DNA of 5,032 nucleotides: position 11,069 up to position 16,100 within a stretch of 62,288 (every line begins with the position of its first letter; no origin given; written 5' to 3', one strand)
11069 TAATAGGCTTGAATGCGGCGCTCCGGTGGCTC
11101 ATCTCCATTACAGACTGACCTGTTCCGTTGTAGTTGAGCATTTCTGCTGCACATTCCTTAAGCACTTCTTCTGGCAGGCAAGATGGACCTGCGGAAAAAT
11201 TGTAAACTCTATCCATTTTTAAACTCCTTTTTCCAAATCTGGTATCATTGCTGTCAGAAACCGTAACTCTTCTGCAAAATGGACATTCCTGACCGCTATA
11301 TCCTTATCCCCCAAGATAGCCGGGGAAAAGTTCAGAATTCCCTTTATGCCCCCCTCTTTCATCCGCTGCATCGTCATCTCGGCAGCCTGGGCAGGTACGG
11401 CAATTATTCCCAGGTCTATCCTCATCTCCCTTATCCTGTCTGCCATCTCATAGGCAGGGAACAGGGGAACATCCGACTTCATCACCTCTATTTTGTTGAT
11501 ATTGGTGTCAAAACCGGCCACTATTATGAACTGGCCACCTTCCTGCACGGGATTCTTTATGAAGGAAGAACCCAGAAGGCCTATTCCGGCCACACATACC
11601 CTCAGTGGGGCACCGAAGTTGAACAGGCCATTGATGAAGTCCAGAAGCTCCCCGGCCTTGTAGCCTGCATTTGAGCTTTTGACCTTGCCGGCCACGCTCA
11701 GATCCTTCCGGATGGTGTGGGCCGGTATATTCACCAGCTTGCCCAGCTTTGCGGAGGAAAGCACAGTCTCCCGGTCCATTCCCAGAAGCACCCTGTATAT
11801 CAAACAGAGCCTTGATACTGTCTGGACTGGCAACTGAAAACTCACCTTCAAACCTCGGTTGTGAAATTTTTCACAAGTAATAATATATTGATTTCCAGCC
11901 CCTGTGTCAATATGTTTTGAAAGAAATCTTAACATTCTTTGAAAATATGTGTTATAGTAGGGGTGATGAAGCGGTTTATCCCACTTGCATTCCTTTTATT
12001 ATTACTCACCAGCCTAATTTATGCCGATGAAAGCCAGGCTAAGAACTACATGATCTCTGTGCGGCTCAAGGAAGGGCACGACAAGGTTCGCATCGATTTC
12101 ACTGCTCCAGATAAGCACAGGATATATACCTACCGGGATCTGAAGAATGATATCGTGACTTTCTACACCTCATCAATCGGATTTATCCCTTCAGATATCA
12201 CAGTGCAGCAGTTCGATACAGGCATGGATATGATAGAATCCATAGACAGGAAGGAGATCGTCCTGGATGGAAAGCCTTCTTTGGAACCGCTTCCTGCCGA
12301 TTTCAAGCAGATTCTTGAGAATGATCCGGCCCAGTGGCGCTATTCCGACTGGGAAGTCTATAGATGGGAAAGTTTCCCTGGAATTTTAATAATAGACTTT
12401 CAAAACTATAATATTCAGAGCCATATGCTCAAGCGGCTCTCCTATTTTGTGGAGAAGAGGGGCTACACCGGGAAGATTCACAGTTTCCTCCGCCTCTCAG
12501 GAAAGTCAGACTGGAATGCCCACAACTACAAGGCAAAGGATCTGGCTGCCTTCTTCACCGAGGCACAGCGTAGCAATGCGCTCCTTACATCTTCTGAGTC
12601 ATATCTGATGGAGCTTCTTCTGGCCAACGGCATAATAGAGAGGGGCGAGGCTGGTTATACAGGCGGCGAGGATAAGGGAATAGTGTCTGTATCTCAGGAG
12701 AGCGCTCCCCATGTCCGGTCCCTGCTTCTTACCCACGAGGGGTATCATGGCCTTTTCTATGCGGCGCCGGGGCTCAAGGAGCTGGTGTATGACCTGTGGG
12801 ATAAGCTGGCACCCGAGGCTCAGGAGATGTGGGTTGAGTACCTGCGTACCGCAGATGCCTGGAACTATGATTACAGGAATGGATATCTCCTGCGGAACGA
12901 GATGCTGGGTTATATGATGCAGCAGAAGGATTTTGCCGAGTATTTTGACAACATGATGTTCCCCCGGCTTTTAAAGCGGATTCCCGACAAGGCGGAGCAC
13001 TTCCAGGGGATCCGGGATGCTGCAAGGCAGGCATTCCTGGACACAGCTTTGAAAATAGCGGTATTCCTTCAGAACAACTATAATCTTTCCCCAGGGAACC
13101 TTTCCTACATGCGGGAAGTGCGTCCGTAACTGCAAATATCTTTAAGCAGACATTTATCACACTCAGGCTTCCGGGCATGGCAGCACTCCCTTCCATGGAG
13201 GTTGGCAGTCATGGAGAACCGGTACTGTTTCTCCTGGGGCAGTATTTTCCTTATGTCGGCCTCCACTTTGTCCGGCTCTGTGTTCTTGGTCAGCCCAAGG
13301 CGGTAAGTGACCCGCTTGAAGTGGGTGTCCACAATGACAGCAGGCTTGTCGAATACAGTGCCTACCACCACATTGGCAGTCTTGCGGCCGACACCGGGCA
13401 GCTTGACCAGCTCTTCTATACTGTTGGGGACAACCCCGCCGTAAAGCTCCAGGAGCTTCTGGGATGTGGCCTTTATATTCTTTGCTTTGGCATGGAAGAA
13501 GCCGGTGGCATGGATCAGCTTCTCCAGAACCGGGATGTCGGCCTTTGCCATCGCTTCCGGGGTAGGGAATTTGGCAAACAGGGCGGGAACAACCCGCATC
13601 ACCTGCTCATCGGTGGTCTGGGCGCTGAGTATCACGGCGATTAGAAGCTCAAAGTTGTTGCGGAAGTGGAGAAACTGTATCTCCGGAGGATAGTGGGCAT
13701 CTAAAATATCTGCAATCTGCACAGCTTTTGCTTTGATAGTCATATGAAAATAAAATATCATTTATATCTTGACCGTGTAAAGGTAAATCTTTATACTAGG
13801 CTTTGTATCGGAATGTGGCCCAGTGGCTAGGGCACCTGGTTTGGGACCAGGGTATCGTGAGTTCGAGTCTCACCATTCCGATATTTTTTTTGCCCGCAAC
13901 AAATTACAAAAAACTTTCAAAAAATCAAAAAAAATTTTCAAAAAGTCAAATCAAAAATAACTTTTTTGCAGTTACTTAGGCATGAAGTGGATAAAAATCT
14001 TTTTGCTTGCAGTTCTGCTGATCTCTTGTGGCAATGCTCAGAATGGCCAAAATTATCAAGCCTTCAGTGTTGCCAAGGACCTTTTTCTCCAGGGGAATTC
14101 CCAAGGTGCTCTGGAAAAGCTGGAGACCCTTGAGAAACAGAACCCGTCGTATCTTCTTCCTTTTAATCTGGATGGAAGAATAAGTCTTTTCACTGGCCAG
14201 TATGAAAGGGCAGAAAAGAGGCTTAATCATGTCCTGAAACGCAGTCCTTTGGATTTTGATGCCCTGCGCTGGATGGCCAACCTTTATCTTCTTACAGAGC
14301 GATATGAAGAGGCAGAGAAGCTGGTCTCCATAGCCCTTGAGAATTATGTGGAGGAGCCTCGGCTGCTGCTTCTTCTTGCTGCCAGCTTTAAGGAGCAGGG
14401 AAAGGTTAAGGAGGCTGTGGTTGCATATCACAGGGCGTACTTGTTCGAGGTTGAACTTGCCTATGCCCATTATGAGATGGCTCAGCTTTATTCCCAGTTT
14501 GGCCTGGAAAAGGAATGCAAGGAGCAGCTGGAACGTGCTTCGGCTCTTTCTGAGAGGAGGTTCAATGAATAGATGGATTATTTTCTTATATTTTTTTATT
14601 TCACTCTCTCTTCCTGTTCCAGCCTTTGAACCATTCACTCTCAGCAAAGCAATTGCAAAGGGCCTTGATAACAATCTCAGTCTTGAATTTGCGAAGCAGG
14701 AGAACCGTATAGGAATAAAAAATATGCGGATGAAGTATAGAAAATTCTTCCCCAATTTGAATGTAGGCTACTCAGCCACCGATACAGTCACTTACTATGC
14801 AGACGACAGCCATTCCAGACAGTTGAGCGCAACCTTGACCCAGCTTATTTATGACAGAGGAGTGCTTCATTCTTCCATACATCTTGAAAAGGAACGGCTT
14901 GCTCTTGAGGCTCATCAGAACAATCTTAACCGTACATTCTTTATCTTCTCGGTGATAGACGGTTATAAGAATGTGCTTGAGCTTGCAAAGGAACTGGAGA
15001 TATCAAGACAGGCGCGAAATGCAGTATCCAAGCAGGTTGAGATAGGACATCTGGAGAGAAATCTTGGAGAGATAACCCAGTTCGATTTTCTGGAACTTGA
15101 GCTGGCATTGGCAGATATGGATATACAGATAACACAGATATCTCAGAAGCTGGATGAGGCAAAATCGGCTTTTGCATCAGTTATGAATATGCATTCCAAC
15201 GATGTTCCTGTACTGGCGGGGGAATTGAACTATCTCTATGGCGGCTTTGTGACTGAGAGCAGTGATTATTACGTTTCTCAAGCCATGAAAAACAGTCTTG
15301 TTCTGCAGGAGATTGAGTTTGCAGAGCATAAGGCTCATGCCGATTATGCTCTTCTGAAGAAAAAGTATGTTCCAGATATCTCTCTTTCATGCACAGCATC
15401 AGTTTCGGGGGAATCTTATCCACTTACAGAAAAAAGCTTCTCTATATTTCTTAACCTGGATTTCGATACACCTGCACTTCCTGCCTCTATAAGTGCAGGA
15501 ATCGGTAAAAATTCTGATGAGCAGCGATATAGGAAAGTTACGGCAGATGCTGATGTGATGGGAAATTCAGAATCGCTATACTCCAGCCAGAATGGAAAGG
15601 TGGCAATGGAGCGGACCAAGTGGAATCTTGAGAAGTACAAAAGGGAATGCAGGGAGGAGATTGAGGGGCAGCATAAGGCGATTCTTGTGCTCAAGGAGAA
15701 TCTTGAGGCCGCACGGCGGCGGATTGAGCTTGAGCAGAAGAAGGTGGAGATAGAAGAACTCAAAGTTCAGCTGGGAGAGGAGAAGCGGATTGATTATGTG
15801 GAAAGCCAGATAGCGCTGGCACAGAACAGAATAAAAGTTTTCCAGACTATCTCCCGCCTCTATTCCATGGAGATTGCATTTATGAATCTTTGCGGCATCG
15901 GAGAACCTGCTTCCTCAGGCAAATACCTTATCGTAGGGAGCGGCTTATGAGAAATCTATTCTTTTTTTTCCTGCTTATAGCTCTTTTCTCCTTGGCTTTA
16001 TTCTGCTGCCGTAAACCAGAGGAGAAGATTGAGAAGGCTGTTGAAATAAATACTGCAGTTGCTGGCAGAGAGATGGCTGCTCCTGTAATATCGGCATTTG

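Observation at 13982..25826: Seven-gene RND-like export apparatus with built-in Ig-repeat lipoproteins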

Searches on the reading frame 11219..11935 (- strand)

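Call 7: search_protein_families(library=pfam, proteins=[window:11219-11935:-], max_evalue=0.001)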
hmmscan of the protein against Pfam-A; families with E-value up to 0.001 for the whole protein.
window:11219-11935:- (238 aa): 2 families
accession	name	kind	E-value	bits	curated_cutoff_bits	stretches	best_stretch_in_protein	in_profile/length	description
PF02629.25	CoA_binding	-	1.1e-09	39.3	22.3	1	112-205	5-96/97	CoA binding domain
PF06971.19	Put_DNA-bind_N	-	3.3e-08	33.9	27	1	35-80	2-49/49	Putative DNA-binding protein N-terminus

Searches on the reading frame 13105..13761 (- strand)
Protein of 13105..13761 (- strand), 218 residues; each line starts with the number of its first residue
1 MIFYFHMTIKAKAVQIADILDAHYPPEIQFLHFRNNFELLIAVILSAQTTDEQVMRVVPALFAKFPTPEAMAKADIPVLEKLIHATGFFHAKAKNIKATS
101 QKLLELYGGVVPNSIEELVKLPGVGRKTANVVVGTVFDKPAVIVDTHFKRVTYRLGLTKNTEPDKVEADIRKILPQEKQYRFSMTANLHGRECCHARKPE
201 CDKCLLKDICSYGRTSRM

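Call 7: search_protein_families(library=pfam, proteins=[window:13105-13761:-], max_evalue=0.001)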
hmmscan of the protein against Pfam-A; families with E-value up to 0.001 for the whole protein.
window:13105-13761:- (218 aa): 5 families
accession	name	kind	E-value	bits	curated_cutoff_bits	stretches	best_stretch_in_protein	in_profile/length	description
PF00730.31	HhH-GPD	-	8e-27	94.2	26.2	1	41-175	1-107/108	HhH-GPD superfamily base excision DNA repair protein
PF00633.29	HHH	-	2.1e-10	40.3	24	1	107-133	2-28/30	Helix-hairpin-helix motif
PF14520.12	HHH_5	-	0.0003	21.6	27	0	114-129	33-48/57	Helix-hairpin-helix domain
PF10576.14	EndIII_4Fe-2S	-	0.00037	21.1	20.5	1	194-210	1-17/17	Iron-sulfur binding domain of endonuclease III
PF21176.3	RecR_HhH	-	0.00082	19.6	27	0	115-129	5-19/45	RecR, helix-hairpin-helix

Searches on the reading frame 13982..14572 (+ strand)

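Call 4: search_protein_families(library=pfam, proteins=[window:13982-14572:+], max_evalue=0.01)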
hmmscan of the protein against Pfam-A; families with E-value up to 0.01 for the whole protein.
window:13982-14572:+ (196 aa): 16 families
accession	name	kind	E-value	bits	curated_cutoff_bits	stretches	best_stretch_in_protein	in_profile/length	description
PF14559.12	TPR_19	-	1.5e-11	44.9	25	2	72-133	5-66/68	Tetratricopeptide repeat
PF13432.12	TPR_16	-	2.7e-10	41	32.7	2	70-121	9-60/65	Tetratricopeptide repeat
PF07719.23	TPR_2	-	3.1e-10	39.8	27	0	93-120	2-29/34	Tetratricopeptide repeat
PF13428.12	TPR_14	-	8.5e-10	38.8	23.5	1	93-134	2-43/44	Tetratricopeptide repeat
PF13414.12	TPR_11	-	1.8e-07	31.1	26.8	1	136-172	4-40/42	TPR repeat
PF13431.12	TPR_17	-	5.4e-07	29.8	24.4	1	82-112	3-33/34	Tetratricopeptide repeat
PF12895.13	ANAPC3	-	1.5e-06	28.8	27.2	1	72-150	3-80/82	Anaphase-promoting complex, cyclosome, subunit 3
PF13181.12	TPR_8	-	1.8e-06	28.1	25.7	0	161-190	2-31/34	Tetratricopeptide repeat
PF00515.34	TPR_1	-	1.6e-05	24.9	27.8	0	127-152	2-27/34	Tetratricopeptide repeat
PF13424.12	TPR_12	-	2.2e-05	25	30.1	0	94-152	5-71/77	Tetratricopeptide repeat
PF13174.12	TPR_6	-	6.7e-05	23.7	26.3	0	129-151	3-25/33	Tetratricopeptide repeat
PF23914.1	TPR_CcmH_CycH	-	0.00014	22.2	42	0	65-150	57-145/158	Cytochrome c-type biogenesis protein H TPR domain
PF25058.1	ARM_TT21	-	0.0012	19.3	27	0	99-170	64-138/155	Tetratricopeptide repeat protein 21 ARM repeat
PF25062.1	ARM_TT21_N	-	0.0021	18.3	40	0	65-166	107-208/222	Tetratricopeptide repeat protein 21 N-terminal ARM repeat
PF07219.19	HemY_N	-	0.0025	18.3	31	0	64-89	65-90/107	HemY protein N-terminus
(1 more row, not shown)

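Call 5: search_protein_families(library=ncbifam, proteins=[window:13982-14572:+], max_evalue=0.01)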
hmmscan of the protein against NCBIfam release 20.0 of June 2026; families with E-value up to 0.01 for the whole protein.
window:13982-14572:+ (196 aa): 14 families
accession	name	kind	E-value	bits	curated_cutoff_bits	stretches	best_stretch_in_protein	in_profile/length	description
TIGR02917.1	PEP_TPR_lipo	equivalog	1.4e-14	53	312.2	1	35-190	272-427/899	XrtA/PEP-CTERM system TPR-repeat protein PrsT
NF040959.1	MamA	equivalog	3e-10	39.9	200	1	35-190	48-203/204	magnetosome protein MamA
NF033920.0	C39_PA2778_fam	equivalog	6.8e-08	32.2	150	2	23-120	155-252/255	PA2778 family cysteine peptidase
NF052415.1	T3SS_chap_SctY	equivalog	8e-06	26.3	70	1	64-154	12-104/106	type III secretion apparatus assembly chaperone SctY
TIGR02552.1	LcrH_SycD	equivalog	1.9e-05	24.4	104.8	1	107-191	33-117/136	SycD/LcrH family type III secretion system chaperone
NF053607.1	CHU_0125_OmpA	equivalog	2e-05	23.3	620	1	71-157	32-118/639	CHU_0125 family OmpA-like outer membrane integrity protein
TIGR04510.1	mod_pep_cyc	subfamily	5.2e-05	21.9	400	0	31-116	508-592/814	putative peptide modification system cyclase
NF052400.1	M48_BAM_BepA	equivalog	0.00016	20.6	570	1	29-174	312-457/483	beta-barrel assembly-enhancing protease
TIGR02521.1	type_IV_pilW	equivalog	0.00025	20.7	154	0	65-131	142-208/234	type IV pilus biogenesis/stability protein PilW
TIGR02795.1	tol_pal_ybgF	equivalog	0.00042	20.9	90.1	1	70-150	14-100/119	tol-pal system protein YbgF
NF033762.1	social_mot_Tgl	equivalog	0.00054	19.4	225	0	7-121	10-129/252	social motility TPR repeat lipoprotein Tgl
TIGR00540.1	TPR_hemY_coli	hypoth_equivalog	0.0017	17.2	142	0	37-145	165-280/385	heme biosynthesis-associated TPR protein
TIGR03939.1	PGA_TPR_OMP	equivalog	0.0017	16.7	366.65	1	50-119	387-456/800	poly-beta-1,6 N-acetyl-D-glucosamine export porin PgaA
TIGR03302.1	OM_YfiO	subfamily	0.0019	17.7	81.4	0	3-55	4-64/239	outer membrane protein assembly factor BamD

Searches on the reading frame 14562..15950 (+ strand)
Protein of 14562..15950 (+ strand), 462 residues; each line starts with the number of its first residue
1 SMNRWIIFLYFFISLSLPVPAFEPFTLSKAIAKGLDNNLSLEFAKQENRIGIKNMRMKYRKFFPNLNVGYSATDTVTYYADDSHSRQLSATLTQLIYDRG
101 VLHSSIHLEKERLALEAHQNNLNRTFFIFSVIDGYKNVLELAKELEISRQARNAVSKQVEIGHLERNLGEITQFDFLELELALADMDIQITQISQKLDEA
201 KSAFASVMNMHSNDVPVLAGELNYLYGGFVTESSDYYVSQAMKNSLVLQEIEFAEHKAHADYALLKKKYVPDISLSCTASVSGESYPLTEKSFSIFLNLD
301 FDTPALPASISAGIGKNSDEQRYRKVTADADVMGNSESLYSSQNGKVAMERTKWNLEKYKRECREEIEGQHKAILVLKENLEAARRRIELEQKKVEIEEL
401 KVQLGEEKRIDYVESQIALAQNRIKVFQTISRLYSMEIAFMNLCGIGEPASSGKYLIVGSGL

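Call 4: search_protein_families(library=pfam, proteins=[window:14562-15950:+], max_evalue=0.01)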
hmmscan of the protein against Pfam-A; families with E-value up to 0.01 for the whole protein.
window:14562-15950:+ (462 aa): 1 family
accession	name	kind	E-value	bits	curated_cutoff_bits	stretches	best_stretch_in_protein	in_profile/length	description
PF02321.23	OEP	-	3.4e-21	76.4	22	2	27-208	1-186/187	Outer membrane efflux protein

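Call 5: search_protein_families(library=ncbifam, proteins=[window:14562-15950:+], max_evalue=0.01)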
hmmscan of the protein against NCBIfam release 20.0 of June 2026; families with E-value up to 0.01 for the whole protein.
window:14562-15950:+ (462 aa): 2 families
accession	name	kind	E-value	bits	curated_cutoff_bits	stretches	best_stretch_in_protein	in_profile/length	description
TIGR01844.1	type_I_sec_TolC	subfamily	1.4e-24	86.9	225.15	2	26-286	4-266/414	TolC family outer membrane protein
TIGR01845.1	outer_NodT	subfamily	6.8e-11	41.6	210.05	1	22-284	54-322/460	efflux transporter outer membrane subunit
